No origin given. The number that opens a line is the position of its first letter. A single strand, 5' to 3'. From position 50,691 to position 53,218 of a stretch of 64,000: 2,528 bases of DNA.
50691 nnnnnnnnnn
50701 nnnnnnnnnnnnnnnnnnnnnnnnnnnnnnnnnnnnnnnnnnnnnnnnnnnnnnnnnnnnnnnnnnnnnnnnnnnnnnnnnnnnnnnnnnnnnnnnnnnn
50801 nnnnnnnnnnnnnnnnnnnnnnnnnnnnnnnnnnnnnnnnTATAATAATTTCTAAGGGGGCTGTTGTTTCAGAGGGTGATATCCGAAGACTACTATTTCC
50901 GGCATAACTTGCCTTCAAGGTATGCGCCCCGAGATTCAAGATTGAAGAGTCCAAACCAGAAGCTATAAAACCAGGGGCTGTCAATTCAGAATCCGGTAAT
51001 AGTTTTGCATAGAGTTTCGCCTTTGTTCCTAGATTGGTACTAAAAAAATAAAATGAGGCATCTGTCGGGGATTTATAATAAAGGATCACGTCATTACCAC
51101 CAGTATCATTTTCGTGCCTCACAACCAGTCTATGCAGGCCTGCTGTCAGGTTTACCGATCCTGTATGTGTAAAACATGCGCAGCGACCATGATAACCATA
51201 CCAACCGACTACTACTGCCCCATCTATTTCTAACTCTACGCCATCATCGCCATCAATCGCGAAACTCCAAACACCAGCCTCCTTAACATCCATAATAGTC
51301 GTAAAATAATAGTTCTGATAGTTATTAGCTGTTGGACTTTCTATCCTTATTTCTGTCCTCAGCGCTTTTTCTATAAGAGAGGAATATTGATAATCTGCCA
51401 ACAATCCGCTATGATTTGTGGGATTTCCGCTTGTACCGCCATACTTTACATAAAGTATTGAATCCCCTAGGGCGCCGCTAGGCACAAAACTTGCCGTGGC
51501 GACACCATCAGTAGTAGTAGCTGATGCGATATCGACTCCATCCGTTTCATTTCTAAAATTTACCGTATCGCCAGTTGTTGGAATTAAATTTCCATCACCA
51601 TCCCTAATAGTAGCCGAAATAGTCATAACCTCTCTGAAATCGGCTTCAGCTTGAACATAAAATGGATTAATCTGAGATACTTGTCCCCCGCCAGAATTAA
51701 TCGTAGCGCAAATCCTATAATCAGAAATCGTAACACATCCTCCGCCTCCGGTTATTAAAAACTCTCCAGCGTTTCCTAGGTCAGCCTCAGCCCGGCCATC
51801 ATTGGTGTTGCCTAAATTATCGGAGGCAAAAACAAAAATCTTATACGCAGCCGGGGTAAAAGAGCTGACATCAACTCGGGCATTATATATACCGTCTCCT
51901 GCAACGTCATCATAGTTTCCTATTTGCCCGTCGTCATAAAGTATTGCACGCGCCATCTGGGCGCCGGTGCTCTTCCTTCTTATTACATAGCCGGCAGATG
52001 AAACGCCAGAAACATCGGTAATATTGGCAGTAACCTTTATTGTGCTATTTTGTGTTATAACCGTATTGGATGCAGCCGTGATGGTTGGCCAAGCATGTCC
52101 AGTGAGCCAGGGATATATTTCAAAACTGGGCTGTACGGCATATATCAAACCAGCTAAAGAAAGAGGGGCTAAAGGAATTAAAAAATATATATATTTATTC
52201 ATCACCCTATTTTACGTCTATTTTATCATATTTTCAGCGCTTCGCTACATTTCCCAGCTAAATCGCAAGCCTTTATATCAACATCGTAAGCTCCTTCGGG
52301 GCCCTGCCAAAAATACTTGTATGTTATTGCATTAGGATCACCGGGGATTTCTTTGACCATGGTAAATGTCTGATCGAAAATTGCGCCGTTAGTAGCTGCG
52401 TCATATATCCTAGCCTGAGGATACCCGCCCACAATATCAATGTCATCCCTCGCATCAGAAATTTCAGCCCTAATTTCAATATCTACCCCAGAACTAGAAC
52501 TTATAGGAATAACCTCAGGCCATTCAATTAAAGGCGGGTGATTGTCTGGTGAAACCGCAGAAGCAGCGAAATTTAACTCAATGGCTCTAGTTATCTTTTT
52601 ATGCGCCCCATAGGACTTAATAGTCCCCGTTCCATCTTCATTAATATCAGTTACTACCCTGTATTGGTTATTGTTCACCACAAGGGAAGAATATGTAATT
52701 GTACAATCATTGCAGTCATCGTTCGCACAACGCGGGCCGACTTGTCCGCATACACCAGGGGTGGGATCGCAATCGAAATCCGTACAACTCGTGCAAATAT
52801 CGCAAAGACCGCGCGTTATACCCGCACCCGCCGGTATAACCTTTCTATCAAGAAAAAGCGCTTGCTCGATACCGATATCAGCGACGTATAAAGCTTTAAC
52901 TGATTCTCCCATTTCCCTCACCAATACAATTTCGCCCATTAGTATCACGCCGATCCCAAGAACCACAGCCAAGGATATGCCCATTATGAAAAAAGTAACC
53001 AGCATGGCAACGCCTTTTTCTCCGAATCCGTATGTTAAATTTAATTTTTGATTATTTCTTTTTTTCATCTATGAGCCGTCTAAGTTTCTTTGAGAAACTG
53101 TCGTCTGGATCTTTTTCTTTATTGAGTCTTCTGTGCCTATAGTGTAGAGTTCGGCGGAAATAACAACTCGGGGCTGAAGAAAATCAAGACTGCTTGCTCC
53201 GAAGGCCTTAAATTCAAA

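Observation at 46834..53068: PA14-repeat giant secreted protein and Cys-rich paralog placed directly after the type IV pilus operon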

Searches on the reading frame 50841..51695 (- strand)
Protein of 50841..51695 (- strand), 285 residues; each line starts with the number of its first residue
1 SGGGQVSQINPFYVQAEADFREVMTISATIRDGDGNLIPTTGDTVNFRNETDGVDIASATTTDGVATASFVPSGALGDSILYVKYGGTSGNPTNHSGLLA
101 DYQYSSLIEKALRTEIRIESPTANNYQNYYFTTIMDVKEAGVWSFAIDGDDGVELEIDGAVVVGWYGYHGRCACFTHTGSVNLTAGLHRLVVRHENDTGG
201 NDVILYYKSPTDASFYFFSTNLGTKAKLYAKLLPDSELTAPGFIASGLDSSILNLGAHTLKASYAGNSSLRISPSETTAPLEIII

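Call 17: find_homologous_proteins(query=A1, max_evalue=0.001)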
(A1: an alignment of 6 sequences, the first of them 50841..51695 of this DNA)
Query A1 (6 sequences) (285 aa, profile of the alignment): 9 proteins with E <= 0.001 among 8000 candidates.
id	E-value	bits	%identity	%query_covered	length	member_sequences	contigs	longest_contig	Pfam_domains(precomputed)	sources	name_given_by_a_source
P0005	1.7e-59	220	30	55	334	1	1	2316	PF10528.15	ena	-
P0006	1.0e-38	152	40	44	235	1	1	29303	-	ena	-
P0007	1.3e-34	138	52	21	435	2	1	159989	PF10102.15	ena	-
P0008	3.5e-26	110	49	29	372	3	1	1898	PF28373.1,PF07691.18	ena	-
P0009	2.6e-24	104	37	21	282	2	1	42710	PF13620.13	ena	-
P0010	3.1e-23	101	36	28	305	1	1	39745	-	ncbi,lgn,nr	ncbi:MAG: hypothetical protein JXA46_16355 [Dehalococcoidales bacterium]|nr:hypothetical protein [De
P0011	4.1e-6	45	41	26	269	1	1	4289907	PF07691.18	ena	-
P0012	4.6e-6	45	38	26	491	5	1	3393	PF07691.18,PF01030.32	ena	-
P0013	8.7e-4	37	34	33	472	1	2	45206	PF07691.18,PF00149.34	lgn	-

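Call 20: find_encoding_contigs(protein=P0006, flank=10000, max_places=2)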
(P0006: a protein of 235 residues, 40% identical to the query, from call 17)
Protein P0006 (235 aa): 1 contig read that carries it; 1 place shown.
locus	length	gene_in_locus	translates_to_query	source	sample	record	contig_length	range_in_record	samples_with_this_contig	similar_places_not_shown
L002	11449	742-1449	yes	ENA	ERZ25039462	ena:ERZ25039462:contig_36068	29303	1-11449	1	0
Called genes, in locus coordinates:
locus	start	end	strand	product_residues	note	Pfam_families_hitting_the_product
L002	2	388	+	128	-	?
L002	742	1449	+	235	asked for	-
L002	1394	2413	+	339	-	PF13517:FG-GAP_3 (faint), PF01839:FG-GAP (faint)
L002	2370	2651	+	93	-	-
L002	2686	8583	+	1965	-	PF13517:FG-GAP_3 (weak), PF00652:Ricin_B_lectin (faint), PF06268:Fascin (faint), PF18884:TSP3_bac (faint), PF06229:FRG1 (weak), PF14200:RicinB_lectin_2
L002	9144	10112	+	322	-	PF14339:DUF4394 (faint), PF21959:DUF6923 (faint)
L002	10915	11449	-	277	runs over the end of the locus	PF00106:adh_short, PF08659:KR, PF13561:adh_short_C2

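Call 21: find_encoding_contigs(protein=P0007, flank=10000, max_places=2)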
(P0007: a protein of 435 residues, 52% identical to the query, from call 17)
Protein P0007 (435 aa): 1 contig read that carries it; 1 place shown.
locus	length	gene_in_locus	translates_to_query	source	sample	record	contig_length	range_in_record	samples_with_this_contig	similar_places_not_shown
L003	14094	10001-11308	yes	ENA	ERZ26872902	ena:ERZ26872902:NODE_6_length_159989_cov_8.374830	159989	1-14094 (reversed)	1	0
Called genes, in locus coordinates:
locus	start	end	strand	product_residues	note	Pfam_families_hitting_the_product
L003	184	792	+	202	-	-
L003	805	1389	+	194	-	-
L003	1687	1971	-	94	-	-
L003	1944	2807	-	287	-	PF00069:Pkinase (weak), PF01636:APH (faint), PF01163:RIO1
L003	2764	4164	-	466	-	PF01909:NTP_transf_2, PF09249:tRNA_NucTransf2, PF21133:CAA_C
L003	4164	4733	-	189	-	PF10469:AKAP7_NLS, PF02834:LigT_PEase, PF13563:2_5_RNA_ligase2, PF02834:LigT_PEase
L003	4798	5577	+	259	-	PF13353:Fer4_12 (weak), PF04055:Radical_SAM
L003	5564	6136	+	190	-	PF13207:AAA_17, PF13238:AAA_18, PF13671:AAA_33 (weak)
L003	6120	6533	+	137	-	PF01877:RNA_binding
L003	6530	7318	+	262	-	PF01261:AP_endonuc_2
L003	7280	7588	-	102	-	PF01910:Thiamine_BP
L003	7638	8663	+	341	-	PF00520:Ion_trans (weak), PF07885:Ion_trans_2, PF02254:TrkA_N, PF02080:TrkA_C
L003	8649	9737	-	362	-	PF04894:Nre_N, PF04895:Nre_C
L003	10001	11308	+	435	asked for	PF10102:DUF2341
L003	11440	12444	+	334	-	-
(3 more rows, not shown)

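Call 29: predict_structure(alignment_id=A3)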
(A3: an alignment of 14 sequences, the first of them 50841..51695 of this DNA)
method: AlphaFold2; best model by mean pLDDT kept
length: 285 residues; sequences in the alignment: 14
mean_pLDDT: 80.2   pTM: 0.70
mean pLDDT of the five models: 80.2, 79.4, 78.7, 78.7, 77.0
residues with pLDDT >= 90: 120; 70-90: 93; 50-70: 36; < 50: 36
segments of 3 or more residues with pLDDT < 50: 1-22, 272-276, 280-285
pLDDT, mean of each block of 10 residues (from residue 1): 34 42 67 80 83 77 83 67 90 95 94 93 80 92 96 95 94 91 91 90 96 96 89 91 84 59 69 49 39
secondary structure, 60 per line:
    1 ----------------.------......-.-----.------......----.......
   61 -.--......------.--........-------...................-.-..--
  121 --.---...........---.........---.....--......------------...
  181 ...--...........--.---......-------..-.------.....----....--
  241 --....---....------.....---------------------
elements in order: E24-29 E44-49 E54-60 E65-70 E80-87 H95-101 E102-113 E127-137 E141-149 E153-157 E160-165 E178-183 E186-196 E203-208 E226-230 H235-238 H243-246 H250-253 E260-264

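Call 33: fold_search(model_id=the predicted structure, library=pdb)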
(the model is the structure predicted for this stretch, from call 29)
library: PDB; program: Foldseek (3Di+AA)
matches with E <= 10: 1453; with E <= 0.001: 56
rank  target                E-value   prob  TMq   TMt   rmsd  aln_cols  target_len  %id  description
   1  4lhk_A                8.7e-08  1.00  0.45  0.58   4.2       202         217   13  Structure of the N-terminal domain of the Lg-Flo1 adhesin (N-Lg-Flo1p) from the yeast Saccharomyces pastorianus, in co (released 2014-09-24)
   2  6m8m                  2.3e-07  1.00  0.32  0.49  17.4       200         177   15  PA14 sugar-binding domain from RTX adhesin (released 2019-09-04)
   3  2xjr_A                3.4e-07  1.00  0.41  0.45   5.0       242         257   11  X-ray structure of the N-terminal domain of the flocculin Flo5 from Saccharomyces cerevisiae in complex with calcium a (released 2010-12-15)
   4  6y9j_A                3.6e-07  1.00  0.28  0.34  17.7       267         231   11  Crystal Structure of subtype-switched Epithelial Adhesin 1 to 9 A domain (Epa1-CBL2Epa9) from Candida glabrata in comp (released 2020-07-22)
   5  4lhn                  4.0e-07  1.00  0.42  0.47   4.3       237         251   10  Structure of the N-terminal domain of the Flo1 adhesin (N-Flo1p) from the yeast Saccharomyces cerevisiae, in complex wit (released 2014-09-24)
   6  2xjv                  4.4e-07  1.00  0.36  0.40   9.0       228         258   10  X-ray structure of the N-terminal domain of the flocculin Flo5 from Saccharomyces cerevisiae with mutation D201T in comp (released 2010-12-15)
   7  4d3w_A                6.1e-07  1.00  0.29  0.35  17.4       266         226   11  Crystal Structure of Epithelial Adhesin 1 A domain (Epa1A) from Candida glabrata in complex with the T-antigen (Galb1- (released 2015-07-01)
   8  6xa5_A                6.5e-07  1.00  0.45  0.67   5.6       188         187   13  Trehalose-bound structure of Marinomonas primoryensis PA14 carbohydrate-binding domain (released 2021-06-02)
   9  4asl_A                7.6e-07  1.00  0.28  0.34  17.6       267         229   12  Structure of Epa1A in complex with the T-antigen (Gal-b1-3- GalNAc) (released 2012-10-17)
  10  4afb                  8.0e-07  1.00  0.28  0.35  18.4       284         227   10  Crystal Structure of subtype-switched Epithelial Adhesin 1 to 3 A domain (Epa1to3A) from Candida glabrata in complex wit (released 2012-10-17)
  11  6x7j                  8.5e-07  1.00  0.45  0.68   3.3       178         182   12  fucose-bound structure of Marinomonas primoryensis PA14 carbohydrate-binding domain (released 2021-06-02)
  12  2xju_A                8.5e-07  1.00  0.43  0.47   4.0       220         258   11  X-ray structure of the N-terminal domain of the flocculin Flo5 from Saccharomyces cerevisiae with mutation S227A in co (released 2010-12-15)
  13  4afc_A                9.5e-07  1.00  0.28  0.34  18.4       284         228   10  Crystal Structure of subtype-switched Epithelial Adhesin 1 to 6 A domain (Epa1to6A) from Candida glabrata in complex w (released 2012-10-17)
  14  4gq7                  1.1e-06  1.00  0.43  0.54   4.7       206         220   12  Crystal structure of Lg-Flo1p (released 2013-01-16)
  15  4cov_A                1.1e-06  1.00  0.38  0.46   6.8       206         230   10  Crystal Structure of Epithelial Adhesin 6 A domain (Epa6A) from Candida glabrata in complex with Gala1-3Gal (released 2015-02-18)
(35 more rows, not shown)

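Call 35: search_solved_structures(query=A3, max_evalue=1, show_alignments=3)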
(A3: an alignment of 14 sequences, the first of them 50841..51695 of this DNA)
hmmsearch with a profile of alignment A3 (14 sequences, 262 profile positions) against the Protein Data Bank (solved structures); distinct sequences matched with E-value up to 1: 29.
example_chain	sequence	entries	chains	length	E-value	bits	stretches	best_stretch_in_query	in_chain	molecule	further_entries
6qdi_A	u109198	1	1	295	9.9e-16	61.3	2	106-199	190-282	PA14 domain-containing protein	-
6qe7_A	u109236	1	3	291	9.6e-11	45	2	112-196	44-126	Anti-sigma-I factor RsgI3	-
6m8m_A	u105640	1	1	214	8.2e-08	35.4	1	126-208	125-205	Putative large adhesion protein (Lap) involved in biofilm formation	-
6vra_A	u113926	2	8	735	0.0038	20.1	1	106-212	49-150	Protective antigen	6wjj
3tey_A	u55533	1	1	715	0.0041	20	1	106-211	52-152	Protective antigen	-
36gk_A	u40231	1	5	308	0.0041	19.9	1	126-191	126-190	RTX protein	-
3tez_A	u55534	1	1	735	0.0042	19.9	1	106-211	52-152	Protective antigen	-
3tew_A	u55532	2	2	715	0.0042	19.9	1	106-211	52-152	Protective antigen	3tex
5fr3_A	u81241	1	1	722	0.0081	19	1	106-211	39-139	PROTECTIVE ANTIGEN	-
6x7j_A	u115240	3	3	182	0.0084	18.9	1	106-159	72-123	Antifreeze protein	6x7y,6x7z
6x7x_A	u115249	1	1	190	0.0084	18.9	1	106-160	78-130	Antifreeze protein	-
6x8d_A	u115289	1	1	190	0.0086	18.9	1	106-160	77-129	Antifreeze protein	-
6x9m_A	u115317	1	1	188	0.0086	18.9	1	106-159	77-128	Antifreeze protein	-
6x95_A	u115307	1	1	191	0.0086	18.9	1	106-160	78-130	Antifreeze protein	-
6x8a_A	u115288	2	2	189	0.0087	18.9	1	106-159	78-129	Antifreeze protein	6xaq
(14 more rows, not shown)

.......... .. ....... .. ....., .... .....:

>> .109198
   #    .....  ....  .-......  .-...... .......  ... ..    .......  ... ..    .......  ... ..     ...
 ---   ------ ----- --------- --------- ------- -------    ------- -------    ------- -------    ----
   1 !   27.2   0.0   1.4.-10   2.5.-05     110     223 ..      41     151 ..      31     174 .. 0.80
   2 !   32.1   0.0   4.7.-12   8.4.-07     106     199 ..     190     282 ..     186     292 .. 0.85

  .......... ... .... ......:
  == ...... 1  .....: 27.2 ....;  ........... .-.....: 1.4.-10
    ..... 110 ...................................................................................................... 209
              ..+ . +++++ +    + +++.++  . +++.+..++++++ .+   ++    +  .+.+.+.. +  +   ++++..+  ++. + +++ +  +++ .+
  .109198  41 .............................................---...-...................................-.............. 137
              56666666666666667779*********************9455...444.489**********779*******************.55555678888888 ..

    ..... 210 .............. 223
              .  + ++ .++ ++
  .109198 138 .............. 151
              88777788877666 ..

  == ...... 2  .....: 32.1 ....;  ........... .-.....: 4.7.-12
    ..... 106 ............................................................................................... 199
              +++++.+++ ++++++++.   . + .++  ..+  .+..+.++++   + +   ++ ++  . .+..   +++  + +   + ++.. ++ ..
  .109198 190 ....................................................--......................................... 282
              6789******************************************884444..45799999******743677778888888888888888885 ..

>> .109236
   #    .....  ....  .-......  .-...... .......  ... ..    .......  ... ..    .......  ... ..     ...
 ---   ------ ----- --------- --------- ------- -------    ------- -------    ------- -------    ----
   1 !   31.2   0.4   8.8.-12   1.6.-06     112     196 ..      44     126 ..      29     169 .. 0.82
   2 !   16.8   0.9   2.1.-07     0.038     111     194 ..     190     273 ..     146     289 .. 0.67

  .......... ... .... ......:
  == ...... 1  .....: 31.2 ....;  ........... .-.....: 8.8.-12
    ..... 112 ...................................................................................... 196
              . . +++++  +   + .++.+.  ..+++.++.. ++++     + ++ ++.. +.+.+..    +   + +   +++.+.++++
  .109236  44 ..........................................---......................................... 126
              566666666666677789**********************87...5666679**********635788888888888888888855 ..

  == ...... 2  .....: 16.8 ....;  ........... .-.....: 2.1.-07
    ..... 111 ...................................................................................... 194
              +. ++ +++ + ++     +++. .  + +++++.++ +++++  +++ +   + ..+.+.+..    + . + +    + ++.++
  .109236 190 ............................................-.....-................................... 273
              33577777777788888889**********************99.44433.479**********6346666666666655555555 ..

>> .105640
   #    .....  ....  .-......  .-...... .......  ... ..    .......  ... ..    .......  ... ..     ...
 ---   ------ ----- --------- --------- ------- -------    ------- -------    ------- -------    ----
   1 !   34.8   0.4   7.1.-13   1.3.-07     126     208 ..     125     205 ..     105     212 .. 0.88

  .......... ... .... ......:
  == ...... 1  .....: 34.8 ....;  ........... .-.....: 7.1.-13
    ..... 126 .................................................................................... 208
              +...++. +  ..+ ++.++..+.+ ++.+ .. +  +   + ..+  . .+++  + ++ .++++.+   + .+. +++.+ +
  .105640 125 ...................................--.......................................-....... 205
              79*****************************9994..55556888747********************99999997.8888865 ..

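Call 37: find_encoding_contigs(protein=P0011, flank=8000, max_places=1)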
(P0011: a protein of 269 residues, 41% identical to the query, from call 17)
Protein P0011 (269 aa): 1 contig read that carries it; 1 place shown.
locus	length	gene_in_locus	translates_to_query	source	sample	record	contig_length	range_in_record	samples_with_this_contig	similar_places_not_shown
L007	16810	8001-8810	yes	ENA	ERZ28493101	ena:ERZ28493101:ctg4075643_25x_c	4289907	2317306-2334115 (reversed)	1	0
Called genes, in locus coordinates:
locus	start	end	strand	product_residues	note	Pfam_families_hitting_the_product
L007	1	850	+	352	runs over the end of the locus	PF10609:ParA, PF01656:CbiA, PF02374:ArsA_ATPase (faint), PF06564:CBP_BcsQ (faint), PF09140:MipZ (faint), PF13614:AAA_31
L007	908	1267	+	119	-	-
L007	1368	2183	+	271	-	PF04542:Sigma70_r2, PF08281:Sigma70_r4_2 (faint), PF04539:Sigma70_r3, PF04545:Sigma70_r4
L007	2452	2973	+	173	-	-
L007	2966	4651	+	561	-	PF05157:MshEN, PF00437:T2SSE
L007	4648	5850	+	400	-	PF28597:T2SSF_N, PF00482:T2SSF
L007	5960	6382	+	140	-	PF07963:N_methyl (weak)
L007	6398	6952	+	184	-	-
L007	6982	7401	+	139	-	-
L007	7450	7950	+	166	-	-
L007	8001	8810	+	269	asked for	PF07691:PA14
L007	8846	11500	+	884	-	PF01839:FG-GAP (faint), PF13229:Beta_helix, PF13517:FG-GAP_3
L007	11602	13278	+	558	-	PF05137:PilN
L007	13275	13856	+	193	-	-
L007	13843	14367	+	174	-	-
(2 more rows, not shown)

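Call 94: search_protein_families(library=pfam, proteins=[window:50841-51695:-], max_evalue=1)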
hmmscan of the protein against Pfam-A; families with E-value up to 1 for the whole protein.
window:50841-51695:- (285 aa): 6 families
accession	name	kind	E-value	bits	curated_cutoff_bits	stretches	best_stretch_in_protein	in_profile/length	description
PF16640.11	Big_3_5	-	1.1e-07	32.7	35.5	2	18-94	8-78/88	Bacterial Ig-like domain (group 3)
PF09134.16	Invasin_D3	-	8.3e-07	29.9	33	1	15-93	13-90/98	Invasin, domain 3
PF02369.22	Big_1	-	0.0007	20.1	34.9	1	15-71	10-67/93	Bacterial Ig-like domain (group 1)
PF07691.17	PA14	-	0.001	19.4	24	1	121-210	40-136/147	PA14 domain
PF18565.7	Glyco_hydro2_C5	-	0.011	16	32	1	16-57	10-51/103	Glycoside hydrolase family 2 C-terminal domain 5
PF09076.15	Crystall_2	-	0.11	12.8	25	1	169-210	8-44/70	Beta/Gamma crystallin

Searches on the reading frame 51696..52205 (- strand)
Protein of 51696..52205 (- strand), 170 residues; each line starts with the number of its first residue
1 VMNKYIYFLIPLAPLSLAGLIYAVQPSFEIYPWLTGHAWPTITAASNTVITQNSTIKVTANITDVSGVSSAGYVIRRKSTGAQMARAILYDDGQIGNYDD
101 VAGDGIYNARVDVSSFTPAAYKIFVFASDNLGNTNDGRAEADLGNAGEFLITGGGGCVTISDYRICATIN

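Call 94: search_protein_families(library=pfam, proteins=[window:51696-52205:-], max_evalue=1)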
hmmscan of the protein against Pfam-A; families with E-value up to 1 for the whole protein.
window:51696-52205:- (170 aa): 2 families
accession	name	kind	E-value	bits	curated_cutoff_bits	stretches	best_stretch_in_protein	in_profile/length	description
PF21158.3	flgK_1st_1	-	0.024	15.1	24.2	1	50-103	6-56/81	Flagellar hook-associated protein 1, D2-like domain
PF17957.7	Big_7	-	0.18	12.9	24.1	1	45-75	9-39/70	Bacterial Ig domain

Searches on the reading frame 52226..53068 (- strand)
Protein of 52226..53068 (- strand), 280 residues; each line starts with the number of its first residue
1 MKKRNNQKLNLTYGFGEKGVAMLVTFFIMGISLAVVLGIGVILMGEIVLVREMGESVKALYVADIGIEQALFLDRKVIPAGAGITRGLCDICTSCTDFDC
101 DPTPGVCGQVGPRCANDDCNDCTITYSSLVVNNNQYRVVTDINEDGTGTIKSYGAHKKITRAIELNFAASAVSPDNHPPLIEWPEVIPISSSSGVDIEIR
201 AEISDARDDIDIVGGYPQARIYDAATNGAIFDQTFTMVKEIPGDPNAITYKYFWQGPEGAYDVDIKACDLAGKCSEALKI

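Call 4: search_protein_families(library=pfam, proteins=[window:52226-53068:-], max_evalue=1)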
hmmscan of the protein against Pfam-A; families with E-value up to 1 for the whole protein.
window:52226-53068:- (280 aa): 0 families

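Call 5: search_protein_families(library=ncbifam, proteins=[window:52226-53068:-], max_evalue=1)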
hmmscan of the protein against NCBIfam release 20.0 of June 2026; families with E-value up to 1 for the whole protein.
window:52226-53068:- (280 aa): 1 family
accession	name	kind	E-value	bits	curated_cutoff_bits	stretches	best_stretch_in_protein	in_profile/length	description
TIGR04456.1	LruC_dom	domain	0.17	12.1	36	1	118-173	16-69/243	LruC domain-containing protein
